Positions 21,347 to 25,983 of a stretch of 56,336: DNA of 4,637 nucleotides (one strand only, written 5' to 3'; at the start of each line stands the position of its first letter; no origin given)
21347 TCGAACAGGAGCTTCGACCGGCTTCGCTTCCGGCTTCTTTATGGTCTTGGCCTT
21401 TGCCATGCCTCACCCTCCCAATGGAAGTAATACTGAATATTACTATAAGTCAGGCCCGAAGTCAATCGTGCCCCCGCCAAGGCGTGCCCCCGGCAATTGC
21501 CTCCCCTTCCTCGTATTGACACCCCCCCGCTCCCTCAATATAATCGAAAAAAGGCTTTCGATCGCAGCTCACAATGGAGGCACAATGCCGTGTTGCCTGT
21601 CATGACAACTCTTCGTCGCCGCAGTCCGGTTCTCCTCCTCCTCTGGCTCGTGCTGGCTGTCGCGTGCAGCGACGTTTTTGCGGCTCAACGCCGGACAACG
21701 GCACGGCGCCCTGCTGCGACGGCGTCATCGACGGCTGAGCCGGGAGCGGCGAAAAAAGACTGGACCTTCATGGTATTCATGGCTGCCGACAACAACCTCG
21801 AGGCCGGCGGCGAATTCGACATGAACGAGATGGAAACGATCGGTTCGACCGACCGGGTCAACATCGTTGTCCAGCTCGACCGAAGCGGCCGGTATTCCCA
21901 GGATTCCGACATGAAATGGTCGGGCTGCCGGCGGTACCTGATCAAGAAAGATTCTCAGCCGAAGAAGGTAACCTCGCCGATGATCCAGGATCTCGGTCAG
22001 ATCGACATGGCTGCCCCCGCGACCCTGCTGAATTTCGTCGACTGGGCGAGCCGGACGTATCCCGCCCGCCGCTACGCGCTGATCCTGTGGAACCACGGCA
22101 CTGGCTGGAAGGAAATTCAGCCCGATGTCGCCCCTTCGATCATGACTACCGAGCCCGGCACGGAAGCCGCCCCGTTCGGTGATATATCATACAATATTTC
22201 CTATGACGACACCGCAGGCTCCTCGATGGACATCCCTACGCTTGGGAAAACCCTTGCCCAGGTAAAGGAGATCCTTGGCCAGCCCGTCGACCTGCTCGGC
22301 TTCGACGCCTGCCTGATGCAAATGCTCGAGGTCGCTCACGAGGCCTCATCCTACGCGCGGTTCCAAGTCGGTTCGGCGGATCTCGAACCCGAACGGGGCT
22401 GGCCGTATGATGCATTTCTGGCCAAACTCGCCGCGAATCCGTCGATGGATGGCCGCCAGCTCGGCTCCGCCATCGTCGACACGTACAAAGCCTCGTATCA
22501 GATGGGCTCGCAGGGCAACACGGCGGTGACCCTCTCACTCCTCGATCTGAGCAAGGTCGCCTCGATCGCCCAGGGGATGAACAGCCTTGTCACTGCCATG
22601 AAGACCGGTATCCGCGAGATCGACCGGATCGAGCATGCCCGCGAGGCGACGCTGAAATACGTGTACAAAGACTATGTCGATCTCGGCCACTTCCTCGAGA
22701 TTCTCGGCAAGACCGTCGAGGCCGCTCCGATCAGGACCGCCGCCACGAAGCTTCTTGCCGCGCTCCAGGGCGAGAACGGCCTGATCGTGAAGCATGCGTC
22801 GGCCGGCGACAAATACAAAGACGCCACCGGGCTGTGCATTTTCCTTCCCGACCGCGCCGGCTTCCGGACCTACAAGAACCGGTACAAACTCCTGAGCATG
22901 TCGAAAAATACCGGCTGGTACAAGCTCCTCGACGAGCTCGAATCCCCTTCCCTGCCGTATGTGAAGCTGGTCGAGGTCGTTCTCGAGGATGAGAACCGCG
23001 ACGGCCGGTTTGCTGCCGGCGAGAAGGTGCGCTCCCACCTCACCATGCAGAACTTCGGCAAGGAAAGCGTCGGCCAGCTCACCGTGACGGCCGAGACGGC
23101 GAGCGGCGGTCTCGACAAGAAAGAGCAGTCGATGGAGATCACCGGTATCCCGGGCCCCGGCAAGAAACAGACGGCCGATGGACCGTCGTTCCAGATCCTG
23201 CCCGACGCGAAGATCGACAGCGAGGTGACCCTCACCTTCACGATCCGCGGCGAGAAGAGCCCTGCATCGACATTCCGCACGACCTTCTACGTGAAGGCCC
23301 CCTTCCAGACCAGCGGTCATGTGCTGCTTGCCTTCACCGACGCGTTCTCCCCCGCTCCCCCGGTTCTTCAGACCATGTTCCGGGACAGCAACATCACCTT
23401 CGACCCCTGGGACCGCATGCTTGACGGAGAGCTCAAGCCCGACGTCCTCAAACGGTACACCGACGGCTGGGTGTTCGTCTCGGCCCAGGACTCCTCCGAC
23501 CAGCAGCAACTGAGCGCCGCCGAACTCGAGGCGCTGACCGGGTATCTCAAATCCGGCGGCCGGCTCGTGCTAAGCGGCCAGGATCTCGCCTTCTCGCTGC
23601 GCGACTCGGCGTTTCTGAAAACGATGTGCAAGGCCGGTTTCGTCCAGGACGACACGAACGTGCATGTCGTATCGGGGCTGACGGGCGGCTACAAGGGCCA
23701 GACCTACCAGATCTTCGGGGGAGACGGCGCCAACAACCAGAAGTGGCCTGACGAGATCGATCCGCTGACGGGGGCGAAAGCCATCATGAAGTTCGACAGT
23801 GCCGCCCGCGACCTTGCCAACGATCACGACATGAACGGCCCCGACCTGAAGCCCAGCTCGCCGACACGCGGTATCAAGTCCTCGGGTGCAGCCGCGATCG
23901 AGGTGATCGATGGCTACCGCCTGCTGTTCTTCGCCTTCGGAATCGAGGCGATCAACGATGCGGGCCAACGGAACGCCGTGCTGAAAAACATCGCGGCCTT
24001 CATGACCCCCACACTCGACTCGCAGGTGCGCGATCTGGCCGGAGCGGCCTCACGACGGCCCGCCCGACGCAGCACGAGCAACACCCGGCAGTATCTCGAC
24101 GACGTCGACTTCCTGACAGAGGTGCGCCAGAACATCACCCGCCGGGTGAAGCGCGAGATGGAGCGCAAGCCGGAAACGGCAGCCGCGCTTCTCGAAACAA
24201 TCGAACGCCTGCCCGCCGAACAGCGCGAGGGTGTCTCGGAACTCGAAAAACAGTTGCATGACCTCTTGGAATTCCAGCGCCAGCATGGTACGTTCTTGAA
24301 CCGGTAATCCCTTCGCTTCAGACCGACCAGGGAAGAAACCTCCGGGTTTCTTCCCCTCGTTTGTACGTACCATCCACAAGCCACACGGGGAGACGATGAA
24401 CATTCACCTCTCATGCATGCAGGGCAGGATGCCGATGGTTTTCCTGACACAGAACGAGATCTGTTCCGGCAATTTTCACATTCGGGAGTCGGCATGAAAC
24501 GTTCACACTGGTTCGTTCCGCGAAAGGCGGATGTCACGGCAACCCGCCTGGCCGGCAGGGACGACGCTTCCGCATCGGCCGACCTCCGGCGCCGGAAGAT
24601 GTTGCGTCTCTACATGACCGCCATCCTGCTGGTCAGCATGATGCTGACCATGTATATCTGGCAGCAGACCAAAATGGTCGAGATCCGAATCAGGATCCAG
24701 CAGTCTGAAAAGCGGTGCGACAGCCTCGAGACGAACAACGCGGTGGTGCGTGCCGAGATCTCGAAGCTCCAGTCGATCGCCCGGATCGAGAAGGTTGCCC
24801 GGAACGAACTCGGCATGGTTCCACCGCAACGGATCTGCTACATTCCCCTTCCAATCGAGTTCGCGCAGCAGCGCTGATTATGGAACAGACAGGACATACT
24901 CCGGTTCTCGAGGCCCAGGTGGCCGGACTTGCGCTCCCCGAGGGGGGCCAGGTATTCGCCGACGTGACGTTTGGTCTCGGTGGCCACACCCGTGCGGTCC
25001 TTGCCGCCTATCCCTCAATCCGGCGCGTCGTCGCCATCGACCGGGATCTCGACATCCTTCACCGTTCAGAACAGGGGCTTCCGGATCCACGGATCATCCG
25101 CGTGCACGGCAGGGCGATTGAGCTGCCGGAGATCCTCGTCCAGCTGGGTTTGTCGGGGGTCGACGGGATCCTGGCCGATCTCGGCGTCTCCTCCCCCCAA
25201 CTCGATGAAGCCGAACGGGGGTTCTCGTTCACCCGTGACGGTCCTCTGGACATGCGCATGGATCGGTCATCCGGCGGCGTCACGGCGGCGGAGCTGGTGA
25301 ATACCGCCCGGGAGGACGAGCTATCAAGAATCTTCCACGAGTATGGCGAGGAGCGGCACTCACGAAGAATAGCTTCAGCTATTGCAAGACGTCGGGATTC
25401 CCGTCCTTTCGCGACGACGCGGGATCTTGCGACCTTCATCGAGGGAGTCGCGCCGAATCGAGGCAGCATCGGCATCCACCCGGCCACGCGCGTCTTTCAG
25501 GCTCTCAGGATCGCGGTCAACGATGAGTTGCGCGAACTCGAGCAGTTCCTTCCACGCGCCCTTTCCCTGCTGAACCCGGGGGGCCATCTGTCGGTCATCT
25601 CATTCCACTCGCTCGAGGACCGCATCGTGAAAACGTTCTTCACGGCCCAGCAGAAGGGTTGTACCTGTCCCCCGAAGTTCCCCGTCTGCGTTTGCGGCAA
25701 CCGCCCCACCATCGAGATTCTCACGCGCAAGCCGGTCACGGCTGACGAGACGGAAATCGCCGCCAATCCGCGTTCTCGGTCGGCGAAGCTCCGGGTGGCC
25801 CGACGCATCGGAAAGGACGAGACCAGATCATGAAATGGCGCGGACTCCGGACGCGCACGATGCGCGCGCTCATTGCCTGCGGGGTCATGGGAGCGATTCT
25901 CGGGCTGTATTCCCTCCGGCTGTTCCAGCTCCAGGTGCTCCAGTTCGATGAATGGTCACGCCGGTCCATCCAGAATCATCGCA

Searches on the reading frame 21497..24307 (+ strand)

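Call 9: search_protein_families(library=pfam, proteins=[window:21497-24307:+], max_evalue=0.01)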
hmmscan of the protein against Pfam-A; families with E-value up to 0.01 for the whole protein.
window:21497-24307:+ (936 aa): 1 family
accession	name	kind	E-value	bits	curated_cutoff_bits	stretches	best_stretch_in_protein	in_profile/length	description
PF03415.19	Peptidase_C11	-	1.6e-48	166.6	25.8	1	93-479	1-357/359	Clostripain family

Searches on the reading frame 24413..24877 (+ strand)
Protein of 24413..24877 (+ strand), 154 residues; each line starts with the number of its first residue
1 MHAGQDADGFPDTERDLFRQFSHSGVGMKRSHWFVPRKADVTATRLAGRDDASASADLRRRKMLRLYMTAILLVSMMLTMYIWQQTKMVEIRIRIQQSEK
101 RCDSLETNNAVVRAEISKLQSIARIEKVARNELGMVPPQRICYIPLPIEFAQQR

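Call 63: search_protein_families(library=pfam, proteins=[window:24413-24877:+], max_evalue=0.001)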
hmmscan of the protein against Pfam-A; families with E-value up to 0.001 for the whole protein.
window:24413-24877:+ (154 aa): 1 family
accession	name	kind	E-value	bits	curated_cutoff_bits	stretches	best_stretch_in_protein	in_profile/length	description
PF04977.20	DivIC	-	1.3e-09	38.1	28.9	1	75-141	6-73/80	Septum formation initiator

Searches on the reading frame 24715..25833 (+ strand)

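Call 8: search_protein_families(library=pfam, proteins=[window:24715-25833:+], max_evalue=0.01)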
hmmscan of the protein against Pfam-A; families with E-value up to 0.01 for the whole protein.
window:24715-25833:+ (372 aa): 1 family
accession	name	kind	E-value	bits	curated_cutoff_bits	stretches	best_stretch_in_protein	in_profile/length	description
PF01795.25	Methyltransf_5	-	2.2e-107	359.5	27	1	60-364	3-308/309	MraW methylase family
